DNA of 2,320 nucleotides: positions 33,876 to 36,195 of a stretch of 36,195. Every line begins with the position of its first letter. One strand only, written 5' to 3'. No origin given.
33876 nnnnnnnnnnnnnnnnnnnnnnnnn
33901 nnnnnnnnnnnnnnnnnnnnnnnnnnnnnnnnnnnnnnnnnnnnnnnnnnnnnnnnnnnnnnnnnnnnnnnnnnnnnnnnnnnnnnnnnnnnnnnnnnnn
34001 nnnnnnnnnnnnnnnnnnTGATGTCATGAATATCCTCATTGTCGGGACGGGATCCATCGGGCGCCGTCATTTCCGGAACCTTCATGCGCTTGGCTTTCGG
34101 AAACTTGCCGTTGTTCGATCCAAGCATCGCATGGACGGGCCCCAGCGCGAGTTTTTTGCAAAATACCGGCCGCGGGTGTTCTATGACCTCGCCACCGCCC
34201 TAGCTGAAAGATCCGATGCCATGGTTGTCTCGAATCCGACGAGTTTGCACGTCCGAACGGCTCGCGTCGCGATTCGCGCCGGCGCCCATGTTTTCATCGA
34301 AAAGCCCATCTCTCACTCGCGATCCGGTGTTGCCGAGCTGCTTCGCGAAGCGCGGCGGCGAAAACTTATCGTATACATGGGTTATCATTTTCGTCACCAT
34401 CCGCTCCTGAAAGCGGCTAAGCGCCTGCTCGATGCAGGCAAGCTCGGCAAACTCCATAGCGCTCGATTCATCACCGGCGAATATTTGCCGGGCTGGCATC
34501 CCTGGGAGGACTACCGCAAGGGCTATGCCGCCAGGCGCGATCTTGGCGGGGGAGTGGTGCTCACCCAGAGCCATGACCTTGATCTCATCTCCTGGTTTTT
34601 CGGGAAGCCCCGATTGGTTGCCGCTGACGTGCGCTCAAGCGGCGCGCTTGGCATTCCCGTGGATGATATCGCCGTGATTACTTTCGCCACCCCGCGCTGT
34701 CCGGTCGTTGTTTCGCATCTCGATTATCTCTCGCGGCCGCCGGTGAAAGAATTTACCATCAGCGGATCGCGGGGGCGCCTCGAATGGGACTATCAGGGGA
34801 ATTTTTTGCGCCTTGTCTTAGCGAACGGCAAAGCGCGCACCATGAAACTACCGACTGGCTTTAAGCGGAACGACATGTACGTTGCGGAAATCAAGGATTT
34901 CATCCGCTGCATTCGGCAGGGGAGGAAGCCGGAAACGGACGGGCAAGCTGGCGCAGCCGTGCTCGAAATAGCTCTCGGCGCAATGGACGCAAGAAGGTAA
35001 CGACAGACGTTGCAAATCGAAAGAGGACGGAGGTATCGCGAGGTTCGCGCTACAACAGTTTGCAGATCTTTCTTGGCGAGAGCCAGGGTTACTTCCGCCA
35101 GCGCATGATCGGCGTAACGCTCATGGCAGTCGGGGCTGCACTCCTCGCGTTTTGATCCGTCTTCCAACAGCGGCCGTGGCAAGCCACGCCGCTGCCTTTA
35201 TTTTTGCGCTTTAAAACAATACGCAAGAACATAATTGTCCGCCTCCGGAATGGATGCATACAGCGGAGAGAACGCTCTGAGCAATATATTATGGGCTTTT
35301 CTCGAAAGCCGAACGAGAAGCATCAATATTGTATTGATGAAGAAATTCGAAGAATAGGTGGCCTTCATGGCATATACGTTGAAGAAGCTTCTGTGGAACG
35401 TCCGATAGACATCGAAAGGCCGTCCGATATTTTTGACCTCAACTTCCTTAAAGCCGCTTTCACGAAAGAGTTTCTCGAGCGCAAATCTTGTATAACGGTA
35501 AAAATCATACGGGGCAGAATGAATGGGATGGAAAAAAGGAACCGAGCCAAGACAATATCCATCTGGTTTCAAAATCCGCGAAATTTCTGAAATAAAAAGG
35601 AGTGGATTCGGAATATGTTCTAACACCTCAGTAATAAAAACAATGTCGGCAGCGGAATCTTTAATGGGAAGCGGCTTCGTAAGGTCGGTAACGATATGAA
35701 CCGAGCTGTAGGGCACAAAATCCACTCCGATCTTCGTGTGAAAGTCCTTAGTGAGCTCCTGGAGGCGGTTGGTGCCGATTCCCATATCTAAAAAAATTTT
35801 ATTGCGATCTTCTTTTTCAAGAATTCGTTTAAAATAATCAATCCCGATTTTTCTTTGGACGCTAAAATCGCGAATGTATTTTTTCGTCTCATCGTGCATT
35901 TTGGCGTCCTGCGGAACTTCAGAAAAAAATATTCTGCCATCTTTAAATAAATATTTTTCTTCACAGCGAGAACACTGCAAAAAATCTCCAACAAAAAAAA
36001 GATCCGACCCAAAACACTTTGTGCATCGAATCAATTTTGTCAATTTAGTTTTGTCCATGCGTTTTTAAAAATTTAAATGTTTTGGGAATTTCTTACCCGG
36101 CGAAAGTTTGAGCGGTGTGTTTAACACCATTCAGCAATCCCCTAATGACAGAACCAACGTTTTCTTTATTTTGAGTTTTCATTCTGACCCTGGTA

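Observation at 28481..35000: Non-canonical ulosonic (sialic-like) acid module lacking the usual precursor genes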

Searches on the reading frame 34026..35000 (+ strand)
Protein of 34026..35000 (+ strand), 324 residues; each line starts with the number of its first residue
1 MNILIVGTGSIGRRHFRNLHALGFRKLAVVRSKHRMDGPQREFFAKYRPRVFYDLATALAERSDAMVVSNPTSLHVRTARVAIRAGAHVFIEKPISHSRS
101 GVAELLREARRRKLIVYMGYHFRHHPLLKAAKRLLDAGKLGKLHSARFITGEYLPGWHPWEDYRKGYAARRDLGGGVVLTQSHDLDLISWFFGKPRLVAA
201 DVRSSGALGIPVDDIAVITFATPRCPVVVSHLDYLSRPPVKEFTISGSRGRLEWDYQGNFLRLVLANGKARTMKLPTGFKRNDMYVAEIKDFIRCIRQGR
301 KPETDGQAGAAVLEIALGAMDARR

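Call 4: search_protein_families(library=pfam, proteins=[window:34026-35000:+], max_evalue=0.01)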
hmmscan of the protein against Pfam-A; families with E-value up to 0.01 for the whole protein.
window:34026-35000:+ (324 aa): 4 families
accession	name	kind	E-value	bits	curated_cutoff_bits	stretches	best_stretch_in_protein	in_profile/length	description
PF01408.29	GFO_IDH_MocA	-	4.2e-16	60.1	24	1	1-120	1-120/120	Oxidoreductase family, NAD-binding Rossmann fold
PF22725.1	GFO_IDH_MocA_C3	-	6.7e-15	55.6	27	1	129-253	2-124/124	GFO/IDH/MocA C-terminal domain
PF02894.22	GFO_IDH_MocA_C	-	6.6e-10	39.6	22.9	1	132-320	1-207/218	Oxidoreductase family, C-terminal alpha/beta domain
PF02826.25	2-Hacid_dh_C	-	0.0038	17.1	25.1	1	3-71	39-100/178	D-isomer specific 2-hydroxyacid dehydrogenase, NAD binding domain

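Call 7: search_protein_families(library=ncbifam, proteins=[window:34026-35000:+], max_evalue=0.001)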
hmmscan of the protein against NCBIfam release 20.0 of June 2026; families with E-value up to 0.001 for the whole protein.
window:34026-35000:+ (324 aa): 8 families
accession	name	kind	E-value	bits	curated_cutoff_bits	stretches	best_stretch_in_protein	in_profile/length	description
NF040723.1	UDP-GlcNAcDh_Arch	equivalog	2e-27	96.5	450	1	1-322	1-300/302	UDP-N-acetylglucosamine 3-dehydrogenase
TIGR04380.1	myo_inos_iolG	equivalog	3.1e-26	92.1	355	1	1-194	2-187/330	inositol 2-dehydrogenase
NF052479.1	LevoglcsnDh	equivalog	6e-12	44.9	650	1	64-201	75-211/386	levoglucosan dehydrogenase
NF052679.1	InsChiInosDhIolG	equivalog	1e-09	37.9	540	1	2-142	4-147/343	bifunctional inositol 2-dehydrogenase/D-chiro-inositol 1-dehydrogenase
NF058561.1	BT_2158_fam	equivalog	2.6e-09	36.2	750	1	1-147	36-181/487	glycoside 3-dehydrogenase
NF007574.0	PRK10206.1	equivalog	5.7e-09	35.5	352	1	65-251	68-244/345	oxidoreductase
NF041392.1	XylDh_Gfo6_Halo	equivalog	6.7e-09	35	350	1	59-143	79-163/350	D-xylose 1-dehydrogenase Gfo6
NF008607.0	PRK11579.1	subfamily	5.7e-07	28.8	330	1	64-250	66-245/346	oxidoreductase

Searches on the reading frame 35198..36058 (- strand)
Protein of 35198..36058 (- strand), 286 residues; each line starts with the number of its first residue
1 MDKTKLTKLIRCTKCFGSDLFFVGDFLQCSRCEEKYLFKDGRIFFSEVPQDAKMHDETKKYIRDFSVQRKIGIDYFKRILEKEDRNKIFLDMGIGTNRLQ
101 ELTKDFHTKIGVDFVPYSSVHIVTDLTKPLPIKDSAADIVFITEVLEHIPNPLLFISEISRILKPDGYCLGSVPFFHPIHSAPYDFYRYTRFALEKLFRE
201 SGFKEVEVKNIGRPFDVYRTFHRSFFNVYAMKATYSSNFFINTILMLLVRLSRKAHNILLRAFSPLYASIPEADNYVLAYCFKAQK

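Call 4: search_protein_families(library=pfam, proteins=[window:35198-36058:-], max_evalue=0.01)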
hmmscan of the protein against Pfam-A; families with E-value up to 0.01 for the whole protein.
window:35198-36058:- (286 aa): 7 families
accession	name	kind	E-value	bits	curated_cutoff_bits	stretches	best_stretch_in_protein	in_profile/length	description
PF13489.12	Methyltransf_23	-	2.2e-12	47.4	27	1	74-207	11-163/164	Methyltransferase domain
PF08241.18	Methyltransf_11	-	1.2e-11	45.5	21.2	1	90-170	1-94/95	Methyltransferase domain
PF05148.21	Methyltransf_8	-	1.3e-07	32.1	27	1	72-168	59-153/219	Hypothetical methyltransferase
PF13847.12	Methyltransf_31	-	5.2e-06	26.6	27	1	124-170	61-108/145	Methyltransferase domain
PF08242.18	Methyltransf_12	-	0.00013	23.1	30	1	130-168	62-97/98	Methyltransferase domain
PF13649.12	Methyltransf_25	-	0.00015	22.8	27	1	122-167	51-97/97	Methyltransferase domain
PF01209.24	Ubie_methyltran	-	0.0059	16.4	20.1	0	118-189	98-171/233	ubiE/COQ5 methyltransferase family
